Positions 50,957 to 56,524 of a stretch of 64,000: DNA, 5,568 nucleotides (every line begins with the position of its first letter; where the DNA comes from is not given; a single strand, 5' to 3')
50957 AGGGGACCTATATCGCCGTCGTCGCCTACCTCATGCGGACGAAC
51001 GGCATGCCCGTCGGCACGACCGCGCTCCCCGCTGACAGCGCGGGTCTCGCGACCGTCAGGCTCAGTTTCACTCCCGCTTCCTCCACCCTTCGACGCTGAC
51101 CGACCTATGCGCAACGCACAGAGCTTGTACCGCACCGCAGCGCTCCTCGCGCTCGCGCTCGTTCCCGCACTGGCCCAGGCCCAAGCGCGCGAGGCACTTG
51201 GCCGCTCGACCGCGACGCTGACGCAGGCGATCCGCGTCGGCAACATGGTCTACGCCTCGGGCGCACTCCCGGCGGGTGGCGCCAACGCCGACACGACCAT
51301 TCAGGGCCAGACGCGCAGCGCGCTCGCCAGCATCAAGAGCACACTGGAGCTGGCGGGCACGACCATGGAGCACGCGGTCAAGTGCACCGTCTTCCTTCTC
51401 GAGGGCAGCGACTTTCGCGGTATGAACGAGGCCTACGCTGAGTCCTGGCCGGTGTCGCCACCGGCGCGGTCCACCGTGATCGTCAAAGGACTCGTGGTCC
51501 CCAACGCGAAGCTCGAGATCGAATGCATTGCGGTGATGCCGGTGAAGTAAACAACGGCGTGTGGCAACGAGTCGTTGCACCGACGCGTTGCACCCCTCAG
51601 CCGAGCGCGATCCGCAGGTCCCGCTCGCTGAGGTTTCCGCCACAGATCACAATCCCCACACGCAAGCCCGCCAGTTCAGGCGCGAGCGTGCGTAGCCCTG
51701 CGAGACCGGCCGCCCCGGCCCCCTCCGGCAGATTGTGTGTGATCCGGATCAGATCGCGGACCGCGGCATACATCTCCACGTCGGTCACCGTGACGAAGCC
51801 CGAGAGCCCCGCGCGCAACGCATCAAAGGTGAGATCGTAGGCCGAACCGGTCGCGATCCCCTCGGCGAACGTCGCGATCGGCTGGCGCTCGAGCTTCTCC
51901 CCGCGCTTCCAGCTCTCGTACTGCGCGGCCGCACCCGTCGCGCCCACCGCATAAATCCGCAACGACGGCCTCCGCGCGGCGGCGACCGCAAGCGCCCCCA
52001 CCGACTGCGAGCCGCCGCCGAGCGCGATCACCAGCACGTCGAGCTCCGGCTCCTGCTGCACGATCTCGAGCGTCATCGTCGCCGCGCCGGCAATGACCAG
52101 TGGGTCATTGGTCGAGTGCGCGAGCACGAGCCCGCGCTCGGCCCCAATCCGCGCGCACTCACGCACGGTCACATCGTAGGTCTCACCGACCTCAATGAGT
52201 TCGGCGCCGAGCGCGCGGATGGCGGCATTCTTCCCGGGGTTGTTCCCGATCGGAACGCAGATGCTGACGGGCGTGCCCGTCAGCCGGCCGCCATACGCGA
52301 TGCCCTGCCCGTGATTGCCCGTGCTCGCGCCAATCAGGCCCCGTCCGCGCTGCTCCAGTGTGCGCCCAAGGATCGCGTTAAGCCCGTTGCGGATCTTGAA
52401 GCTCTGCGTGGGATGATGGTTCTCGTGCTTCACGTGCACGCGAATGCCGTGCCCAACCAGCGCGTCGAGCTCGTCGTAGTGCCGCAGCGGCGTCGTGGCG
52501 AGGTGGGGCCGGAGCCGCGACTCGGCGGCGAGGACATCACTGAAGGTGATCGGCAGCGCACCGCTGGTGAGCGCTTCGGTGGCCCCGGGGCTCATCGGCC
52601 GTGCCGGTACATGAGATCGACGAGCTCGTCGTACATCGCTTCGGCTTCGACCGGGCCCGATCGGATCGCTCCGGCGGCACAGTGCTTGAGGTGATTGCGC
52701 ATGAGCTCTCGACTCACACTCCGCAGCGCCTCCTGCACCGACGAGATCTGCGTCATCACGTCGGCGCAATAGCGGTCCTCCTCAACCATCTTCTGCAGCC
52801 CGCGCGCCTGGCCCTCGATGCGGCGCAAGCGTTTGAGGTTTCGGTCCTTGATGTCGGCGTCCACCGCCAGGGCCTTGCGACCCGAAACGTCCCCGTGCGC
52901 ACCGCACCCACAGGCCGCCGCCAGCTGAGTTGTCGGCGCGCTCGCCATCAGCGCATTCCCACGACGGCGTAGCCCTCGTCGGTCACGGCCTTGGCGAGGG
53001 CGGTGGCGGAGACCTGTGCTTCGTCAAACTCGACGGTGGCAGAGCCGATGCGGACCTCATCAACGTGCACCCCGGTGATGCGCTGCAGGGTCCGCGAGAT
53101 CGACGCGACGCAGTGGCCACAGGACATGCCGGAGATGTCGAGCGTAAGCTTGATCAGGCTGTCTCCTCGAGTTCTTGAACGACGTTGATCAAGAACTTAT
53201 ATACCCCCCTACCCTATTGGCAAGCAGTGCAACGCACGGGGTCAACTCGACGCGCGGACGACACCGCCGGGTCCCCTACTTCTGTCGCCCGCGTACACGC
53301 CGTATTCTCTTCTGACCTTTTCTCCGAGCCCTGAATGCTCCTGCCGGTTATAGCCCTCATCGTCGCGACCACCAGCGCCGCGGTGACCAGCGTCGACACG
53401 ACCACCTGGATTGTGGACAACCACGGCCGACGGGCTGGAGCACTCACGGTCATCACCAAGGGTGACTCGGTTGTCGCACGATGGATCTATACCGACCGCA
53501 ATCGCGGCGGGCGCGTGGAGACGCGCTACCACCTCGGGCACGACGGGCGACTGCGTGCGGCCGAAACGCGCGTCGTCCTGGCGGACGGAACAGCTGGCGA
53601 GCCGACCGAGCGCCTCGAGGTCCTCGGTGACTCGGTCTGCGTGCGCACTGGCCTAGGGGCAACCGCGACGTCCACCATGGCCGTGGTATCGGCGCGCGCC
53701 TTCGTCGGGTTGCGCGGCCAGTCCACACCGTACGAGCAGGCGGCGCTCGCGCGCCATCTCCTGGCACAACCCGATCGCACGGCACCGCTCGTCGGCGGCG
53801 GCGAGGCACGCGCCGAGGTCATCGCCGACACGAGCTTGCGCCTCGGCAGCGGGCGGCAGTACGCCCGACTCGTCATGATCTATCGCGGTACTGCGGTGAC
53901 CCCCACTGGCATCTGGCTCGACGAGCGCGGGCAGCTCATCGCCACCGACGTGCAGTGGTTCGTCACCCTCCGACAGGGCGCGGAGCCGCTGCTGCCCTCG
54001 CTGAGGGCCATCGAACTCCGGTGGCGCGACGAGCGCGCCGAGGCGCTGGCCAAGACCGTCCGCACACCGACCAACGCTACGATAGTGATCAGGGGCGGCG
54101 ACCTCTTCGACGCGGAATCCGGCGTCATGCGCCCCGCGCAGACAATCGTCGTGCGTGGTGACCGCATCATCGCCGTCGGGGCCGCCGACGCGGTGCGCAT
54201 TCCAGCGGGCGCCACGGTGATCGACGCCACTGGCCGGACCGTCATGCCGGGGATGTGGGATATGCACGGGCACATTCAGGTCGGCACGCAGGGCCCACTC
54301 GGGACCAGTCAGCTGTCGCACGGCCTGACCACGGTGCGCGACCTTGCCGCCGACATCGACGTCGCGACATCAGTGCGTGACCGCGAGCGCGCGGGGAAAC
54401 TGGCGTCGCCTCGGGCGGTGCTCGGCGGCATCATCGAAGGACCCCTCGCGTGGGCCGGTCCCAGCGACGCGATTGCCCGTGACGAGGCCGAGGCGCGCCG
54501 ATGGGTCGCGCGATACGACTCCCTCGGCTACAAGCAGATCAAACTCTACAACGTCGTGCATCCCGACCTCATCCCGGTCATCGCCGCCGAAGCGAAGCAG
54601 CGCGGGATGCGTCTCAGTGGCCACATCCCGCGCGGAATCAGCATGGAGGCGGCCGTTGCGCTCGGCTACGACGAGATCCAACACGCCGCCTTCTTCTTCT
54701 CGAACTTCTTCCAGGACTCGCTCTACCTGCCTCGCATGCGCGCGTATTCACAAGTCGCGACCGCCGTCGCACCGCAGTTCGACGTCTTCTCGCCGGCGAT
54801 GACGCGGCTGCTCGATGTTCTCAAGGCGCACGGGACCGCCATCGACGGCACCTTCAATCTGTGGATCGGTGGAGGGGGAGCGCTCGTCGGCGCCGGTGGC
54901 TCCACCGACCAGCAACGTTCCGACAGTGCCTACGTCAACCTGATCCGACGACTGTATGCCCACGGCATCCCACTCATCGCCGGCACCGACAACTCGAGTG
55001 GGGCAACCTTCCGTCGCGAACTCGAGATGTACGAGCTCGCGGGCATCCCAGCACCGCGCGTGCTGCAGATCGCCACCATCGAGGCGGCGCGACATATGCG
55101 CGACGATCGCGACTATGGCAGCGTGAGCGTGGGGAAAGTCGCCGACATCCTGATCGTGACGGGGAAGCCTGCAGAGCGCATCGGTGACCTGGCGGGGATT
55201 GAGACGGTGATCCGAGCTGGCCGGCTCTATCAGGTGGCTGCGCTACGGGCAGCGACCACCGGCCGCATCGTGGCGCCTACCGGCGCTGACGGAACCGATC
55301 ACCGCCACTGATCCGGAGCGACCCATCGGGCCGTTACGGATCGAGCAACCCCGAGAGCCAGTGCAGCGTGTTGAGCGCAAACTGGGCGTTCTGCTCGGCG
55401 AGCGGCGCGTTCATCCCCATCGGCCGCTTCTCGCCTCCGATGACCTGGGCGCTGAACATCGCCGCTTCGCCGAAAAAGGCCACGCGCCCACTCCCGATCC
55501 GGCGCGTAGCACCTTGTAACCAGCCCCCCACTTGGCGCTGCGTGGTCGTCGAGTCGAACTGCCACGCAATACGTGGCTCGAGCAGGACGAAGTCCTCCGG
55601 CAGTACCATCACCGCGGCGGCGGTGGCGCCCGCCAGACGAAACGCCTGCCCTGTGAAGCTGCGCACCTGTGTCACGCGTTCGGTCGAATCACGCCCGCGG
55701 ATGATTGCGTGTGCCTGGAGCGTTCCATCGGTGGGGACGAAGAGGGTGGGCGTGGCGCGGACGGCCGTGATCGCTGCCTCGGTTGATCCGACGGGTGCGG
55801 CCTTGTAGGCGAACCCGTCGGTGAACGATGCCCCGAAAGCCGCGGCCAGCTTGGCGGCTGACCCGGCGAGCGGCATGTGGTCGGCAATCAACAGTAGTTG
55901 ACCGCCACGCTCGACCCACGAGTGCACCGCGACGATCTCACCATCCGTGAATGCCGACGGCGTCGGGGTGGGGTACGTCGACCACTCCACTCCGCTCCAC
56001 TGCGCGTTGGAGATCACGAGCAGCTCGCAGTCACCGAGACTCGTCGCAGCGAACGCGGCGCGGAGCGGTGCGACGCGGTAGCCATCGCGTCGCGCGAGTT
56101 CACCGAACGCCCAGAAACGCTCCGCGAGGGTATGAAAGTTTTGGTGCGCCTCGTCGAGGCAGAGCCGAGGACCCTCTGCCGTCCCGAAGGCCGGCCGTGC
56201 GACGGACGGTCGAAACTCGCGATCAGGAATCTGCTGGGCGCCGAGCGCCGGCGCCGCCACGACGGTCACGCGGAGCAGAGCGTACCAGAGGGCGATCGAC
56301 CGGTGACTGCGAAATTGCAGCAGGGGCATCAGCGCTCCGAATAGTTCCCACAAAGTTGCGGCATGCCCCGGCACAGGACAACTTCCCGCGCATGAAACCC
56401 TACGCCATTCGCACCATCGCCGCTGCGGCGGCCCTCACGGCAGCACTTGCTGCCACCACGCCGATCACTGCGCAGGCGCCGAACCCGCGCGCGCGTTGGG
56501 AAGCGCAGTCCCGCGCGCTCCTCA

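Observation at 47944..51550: Periplasmic flavo-oxidase + PAL-like lyase + cytochrome c + exported Rid: possible uncharacterised extracytoplasmic C-N cleavage system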

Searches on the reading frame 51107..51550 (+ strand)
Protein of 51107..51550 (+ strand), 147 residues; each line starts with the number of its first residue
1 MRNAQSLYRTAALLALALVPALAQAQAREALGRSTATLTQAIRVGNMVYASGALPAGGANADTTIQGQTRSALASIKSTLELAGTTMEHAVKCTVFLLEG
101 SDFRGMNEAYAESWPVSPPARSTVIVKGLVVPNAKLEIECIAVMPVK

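Call 3: search_protein_families(library=pfam, proteins=[window:51107-51550:+], max_evalue=0.01)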
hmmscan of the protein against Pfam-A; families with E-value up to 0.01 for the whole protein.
window:51107-51550:+ (147 aa): 1 family
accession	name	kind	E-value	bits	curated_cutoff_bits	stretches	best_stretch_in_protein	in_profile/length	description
PF01042.26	Ribonuc_L-PSP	-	2e-24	86.4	27.3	1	34-143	7-120/121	Endoribonuclease L-PSP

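Call 6: search_protein_families(library=ncbifam, proteins=[window:51107-51550:+], max_evalue=0.001)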
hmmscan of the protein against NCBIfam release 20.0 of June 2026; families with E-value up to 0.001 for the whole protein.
window:51107-51550:+ (147 aa): 3 families
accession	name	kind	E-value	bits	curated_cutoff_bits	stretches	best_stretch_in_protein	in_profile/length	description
TIGR00004.1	TIGR00004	subfamily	1.4e-20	73.7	106.25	1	36-143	14-124/125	Rid family detoxifying hydrolase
TIGR03610.1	RutC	equivalog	8.4e-14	51.8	169.1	1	37-143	17-125/127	pyrimidine utilization protein C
NF008490.0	PRK11401.1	equivalog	2e-12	47.1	222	1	37-143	16-126/129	enamine/imine deaminase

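Call 63: search_solved_structures(query=window:51107-51547:+, max_evalue=1e-8, show_alignments=2)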
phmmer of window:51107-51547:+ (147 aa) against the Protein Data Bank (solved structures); distinct sequences matched with E-value up to 1e-8: 37.
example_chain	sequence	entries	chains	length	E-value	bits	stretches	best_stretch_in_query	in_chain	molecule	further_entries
5hp7_A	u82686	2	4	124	1.4e-16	64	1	36-143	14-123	Reactive Intermediate Deaminase A, chloroplastic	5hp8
8v8r_A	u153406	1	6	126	3.9e-16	62.5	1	39-142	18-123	Enamine/imine deaminase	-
2csl_A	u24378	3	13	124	1.3e-15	60.8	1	37-143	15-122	protein translation initiation inhibitor | translation initiation inhibitor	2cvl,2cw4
2dyy_A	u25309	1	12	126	2.6e-15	59.9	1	37-142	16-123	UPF0076 protein PH0854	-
3l7q_A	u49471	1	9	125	5e-15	59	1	39-143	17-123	Putative translation initiation inhibitor, aldR regulator-like protein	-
1xrg_A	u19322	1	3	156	9e-15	58.1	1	4-143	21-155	Putative translation initiation inhibitor, yjgF family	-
5y6u_A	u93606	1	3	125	4.5e-14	55.9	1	37-144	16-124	YabJ protein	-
1qd9_A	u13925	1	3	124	4.6e-14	55.9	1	37-144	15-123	PURINE REGULATORY PROTEIN YABJ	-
5yu2_A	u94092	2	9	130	2.1e-13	53.7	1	37-142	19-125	Translation initiation inhibitor homologue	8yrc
7cd2_A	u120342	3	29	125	3.1e-13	53.2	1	37-144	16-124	YabJ protein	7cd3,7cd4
2b33_A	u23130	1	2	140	4.2e-13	52.7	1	35-144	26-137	protein synthesis inhibitor, putative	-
3mqw_A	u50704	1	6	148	4.3e-12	49.5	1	23-143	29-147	putative Endoribonuclease L-PSP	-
3m1x_A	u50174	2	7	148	4.7e-12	49.3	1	26-143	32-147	putative Endoribonuclease L-PSP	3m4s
1x25_A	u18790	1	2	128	1.3e-11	47.9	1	35-140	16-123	Hypothetical UPF0076 protein ST0811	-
1j7h_A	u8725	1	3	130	2.1e-11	47.2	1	36-143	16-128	HYPOTHETICAL PROTEIN HI0719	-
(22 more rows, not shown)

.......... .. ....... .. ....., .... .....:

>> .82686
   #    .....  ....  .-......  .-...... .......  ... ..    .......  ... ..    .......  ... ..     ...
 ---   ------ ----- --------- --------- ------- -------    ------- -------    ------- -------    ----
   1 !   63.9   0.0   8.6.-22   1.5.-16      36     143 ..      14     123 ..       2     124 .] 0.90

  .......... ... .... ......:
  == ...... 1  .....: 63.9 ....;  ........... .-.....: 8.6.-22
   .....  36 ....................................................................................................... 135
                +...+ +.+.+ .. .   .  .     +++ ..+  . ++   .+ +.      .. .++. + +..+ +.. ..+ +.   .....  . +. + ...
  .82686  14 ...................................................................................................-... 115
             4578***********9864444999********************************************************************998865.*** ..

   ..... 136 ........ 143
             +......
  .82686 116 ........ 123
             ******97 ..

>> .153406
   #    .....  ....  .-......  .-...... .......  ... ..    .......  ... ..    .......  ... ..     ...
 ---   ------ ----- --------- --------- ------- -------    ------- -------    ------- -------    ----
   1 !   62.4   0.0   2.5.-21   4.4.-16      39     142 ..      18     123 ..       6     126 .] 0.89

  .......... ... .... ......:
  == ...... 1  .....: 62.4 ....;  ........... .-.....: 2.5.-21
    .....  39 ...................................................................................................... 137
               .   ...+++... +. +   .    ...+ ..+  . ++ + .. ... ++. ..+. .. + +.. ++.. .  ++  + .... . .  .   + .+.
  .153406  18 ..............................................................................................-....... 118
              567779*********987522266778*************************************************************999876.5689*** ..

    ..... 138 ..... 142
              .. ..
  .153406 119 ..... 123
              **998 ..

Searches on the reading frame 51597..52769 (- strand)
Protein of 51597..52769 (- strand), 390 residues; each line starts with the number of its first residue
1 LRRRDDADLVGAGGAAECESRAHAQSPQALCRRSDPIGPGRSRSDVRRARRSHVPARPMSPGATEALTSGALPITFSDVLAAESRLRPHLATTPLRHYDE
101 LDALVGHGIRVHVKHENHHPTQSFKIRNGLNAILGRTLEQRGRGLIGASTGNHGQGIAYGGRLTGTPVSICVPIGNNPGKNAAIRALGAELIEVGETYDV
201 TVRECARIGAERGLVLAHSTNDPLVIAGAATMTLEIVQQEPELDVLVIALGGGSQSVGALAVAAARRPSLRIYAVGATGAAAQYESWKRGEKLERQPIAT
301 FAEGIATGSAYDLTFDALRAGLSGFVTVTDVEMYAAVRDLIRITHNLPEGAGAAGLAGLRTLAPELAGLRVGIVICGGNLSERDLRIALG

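Call 3: search_protein_families(library=pfam, proteins=[window:51597-52769:-], max_evalue=0.01)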
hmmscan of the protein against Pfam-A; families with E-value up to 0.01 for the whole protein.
window:51597-52769:- (390 aa): 1 family
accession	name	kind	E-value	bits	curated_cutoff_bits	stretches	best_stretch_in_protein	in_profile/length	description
PF00291.31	PALP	-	4.6e-65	220.3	35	1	87-377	2-295/295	Pyridoxal-phosphate dependent enzyme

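Call 6: search_protein_families(library=ncbifam, proteins=[window:51597-52769:-], max_evalue=0.001)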
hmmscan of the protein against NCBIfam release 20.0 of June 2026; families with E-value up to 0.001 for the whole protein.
window:51597-52769:- (390 aa): 35 families (the best 25 are shown)
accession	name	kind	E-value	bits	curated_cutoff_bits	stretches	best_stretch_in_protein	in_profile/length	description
NF004771.0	PRK06110.1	equivalog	8.4e-68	228.8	317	1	78-384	7-311/323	threonine dehydratase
NF005600.0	PRK07334.1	equivalog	1.2e-61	208.6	496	1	71-383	7-315/408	threonine ammonia-lyase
NF005292.0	PRK06815.1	equivalog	1.1e-57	195.6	371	1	76-383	5-311/320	threonine/serine dehydratase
TIGR01127.1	ilvA_1Cterm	equivalog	3.4e-54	184.3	378.75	1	94-383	2-289/380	threonine ammonia-lyase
NF005680.0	PRK07476.1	equivalog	1.8e-52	178.4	413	1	73-382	4-313/326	hydroxyectoine utilization dehydratase EutB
TIGR01124.1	ilvA_2Cterm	equivalog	1e-48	166.2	411.3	1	91-386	16-312/499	threonine ammonia-lyase, biosynthetic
NF006674.0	PRK09224.1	subfamily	3.7e-48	164.5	577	1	92-386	25-320/508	threonine ammonia-lyase IlvA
TIGR02991.1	ectoine_eutB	equivalog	3.5e-47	160.9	413.35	1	74-381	1-307/317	hydroxyectoine utilization dehydratase EutB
NF006390.0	PRK08639.1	equivalog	4.4e-47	161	421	1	74-380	7-315/418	threonine ammonia-lyase IlvA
NF005454.0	PRK07048.1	equivalog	8.3e-46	156.6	452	1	72-380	5-311/324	threo-3-hydroxy-L-aspartate ammonia-lyase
NF006094.0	PRK08246.1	subfamily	5.2e-45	154.2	331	1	75-384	6-308/310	serine/threonine dehydratase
NF045641.2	BHydaspDhtseBhcB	equivalog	1.6e-43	149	550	1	75-381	3-306/312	beta-hydroxyaspartate dehydratase BhcB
NF006389.0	PRK08638.1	equivalog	2e-42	145.3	453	1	71-380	6-315/333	bifunctional threonine ammonia-lyase/L-serine ammonia-lyase TdcB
NF009130.0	PRK12483.1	subfamily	3.9e-42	144.5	801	1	92-363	37-307/521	threonine ammonia-lyase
TIGR02079.1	THD1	equivalog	8.4e-41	140.1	440.55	1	78-380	2-307/410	threonine ammonia-lyase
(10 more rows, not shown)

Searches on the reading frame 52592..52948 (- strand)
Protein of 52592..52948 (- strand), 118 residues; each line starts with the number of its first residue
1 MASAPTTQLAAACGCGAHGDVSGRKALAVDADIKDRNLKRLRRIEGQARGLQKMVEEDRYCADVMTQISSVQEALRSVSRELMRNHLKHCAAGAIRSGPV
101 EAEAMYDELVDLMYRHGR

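Call 3: search_protein_families(library=pfam, proteins=[window:52592-52948:-], max_evalue=0.01)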
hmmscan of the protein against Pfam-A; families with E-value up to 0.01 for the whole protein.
window:52592-52948:- (118 aa): 1 family
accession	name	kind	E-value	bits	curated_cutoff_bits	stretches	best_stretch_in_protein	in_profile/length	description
PF02583.22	Trns_repr_metal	-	6.4e-28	97.4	22.8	1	34-113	2-76/78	Metal-sensitive transcriptional repressor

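Call 6: search_protein_families(library=ncbifam, proteins=[window:52592-52948:-], max_evalue=0.001)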
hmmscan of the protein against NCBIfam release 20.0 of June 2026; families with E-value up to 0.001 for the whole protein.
window:52592-52948:- (118 aa): 3 families
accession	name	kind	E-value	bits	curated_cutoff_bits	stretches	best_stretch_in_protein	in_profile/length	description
NF052430.1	repress_RicR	exception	8.1e-26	90.5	175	1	34-108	8-82/93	copper-sensing transcriptional repressor RicR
NF011613.0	PRK15039.1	equivalog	4.4e-09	36.9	138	1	38-89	12-63/90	Ni(II)/Co(II)-binding transcriptional repressor RcnR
NF008464.0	PRK11352.1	equivalog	2e-08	34.5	133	1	32-90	6-64/91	formaldehyde-responsive transcriptional repressor FrmR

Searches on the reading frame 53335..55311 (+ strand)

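Call 3: search_protein_families(library=pfam, proteins=[window:53335-55311:+], max_evalue=0.01)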
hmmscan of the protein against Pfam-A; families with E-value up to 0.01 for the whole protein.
window:53335-55311:+ (658 aa): 2 families
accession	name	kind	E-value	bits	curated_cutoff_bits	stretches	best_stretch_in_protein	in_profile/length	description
PF01979.26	Amidohydro_1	-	4.3e-11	43.1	25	1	303-630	2-343/345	Amidohydrolase family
PF07969.17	Amidohydro_3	-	1.3e-08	35.2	29.7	1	295-335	2-49/472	Amidohydrolase family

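Call 6: search_protein_families(library=ncbifam, proteins=[window:53335-55311:+], max_evalue=0.001)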
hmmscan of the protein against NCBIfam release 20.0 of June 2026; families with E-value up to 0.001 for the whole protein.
window:53335-55311:+ (658 aa): 28 families (the best 25 are shown)
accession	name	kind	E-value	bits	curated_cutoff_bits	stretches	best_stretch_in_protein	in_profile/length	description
NF051886.1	XaaProDiPepCaul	equivalog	9.1e-25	87.5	500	2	251-318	1-68/398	Xaa-Pro dipeptidase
NF006056.0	PRK08204.1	subfamily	8.2e-13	47.9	391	2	250-314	5-67/449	hypothetical protein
NF006689.0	PRK09237.1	equivalog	2.4e-11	42.8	371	1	249-320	4-72/383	amidohydrolase/deacetylase family metallohydrolase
NF006560.0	PRK09061.1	subfamily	9.1e-10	37.4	340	1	238-354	16-125/517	amidohydrolase family protein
TIGR01224.1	hutI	equivalog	1.1e-09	37.7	298.15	1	268-314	3-49/377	imidazolonepropionase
NF004701.0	PRK06038.1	equivalog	2.3e-08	33.2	609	1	247-315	3-67/432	N-ethylammeline chlorohydrolase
NF009060.0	PRK12394.1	equivalog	3.1e-08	32.8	442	1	249-336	4-90/381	metallo-dependent hydrolase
NF006055.0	PRK08203.1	equivalog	1.2e-07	30.6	532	1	265-315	23-73/455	8-oxoguanine deaminase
NF006549.0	PRK09045.1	equivalog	2.2e-07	29.9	540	1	569-608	339-378/444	TRZ/ATZ family hydrolase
NF005557.0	PRK07228.1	equivalog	5.2e-07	28.7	522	0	566-609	332-375/445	5'-deoxyadenosine deaminase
NF007457.0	PRK10027.1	equivalog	7.2e-07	27.8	768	1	235-334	18-115/588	adenine deaminase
TIGR02033.1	D-hydantoinase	equivalog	1.1e-06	27.9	393.25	1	251-320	2-66/454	dihydropyrimidinase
NF011989.0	PRK15446.2-5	equivalog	2.2e-06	26.7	565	0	271-312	23-61/385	alpha-D-ribose 1-methylphosphonate 5-triphosphate diphosphatase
NF011990.0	PRK15446.2-6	subfamily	2.5e-06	26.5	233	0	251-312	4-64/390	alpha-D-ribose 1-methylphosphonate 5-triphosphate diphosphatase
TIGR03178.1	allantoinase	equivalog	4.9e-06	25.6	357.85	1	268-315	17-61/441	allantoinase AllB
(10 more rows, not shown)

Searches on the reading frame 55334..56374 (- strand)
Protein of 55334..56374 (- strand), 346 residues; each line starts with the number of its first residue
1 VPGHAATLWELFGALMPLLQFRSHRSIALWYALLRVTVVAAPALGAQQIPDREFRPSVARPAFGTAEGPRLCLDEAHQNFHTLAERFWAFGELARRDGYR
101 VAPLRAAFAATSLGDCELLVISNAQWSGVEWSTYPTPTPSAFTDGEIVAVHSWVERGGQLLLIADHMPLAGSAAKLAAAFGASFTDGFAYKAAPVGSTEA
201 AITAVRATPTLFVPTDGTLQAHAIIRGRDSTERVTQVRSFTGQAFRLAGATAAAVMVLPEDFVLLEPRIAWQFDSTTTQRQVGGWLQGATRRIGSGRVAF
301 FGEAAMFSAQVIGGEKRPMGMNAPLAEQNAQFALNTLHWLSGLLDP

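Call 67: search_protein_families(library=pfam, proteins=[window:55334-56374:-], max_evalue=0.01)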
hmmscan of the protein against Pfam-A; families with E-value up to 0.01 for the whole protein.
window:55334-56374:- (346 aa): 1 family
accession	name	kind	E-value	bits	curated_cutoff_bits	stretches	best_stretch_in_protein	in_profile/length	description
PF14258.12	DUF4350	-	7.2e-05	23.6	30.4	1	137-216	46-119/181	Domain of unknown function (DUF4350)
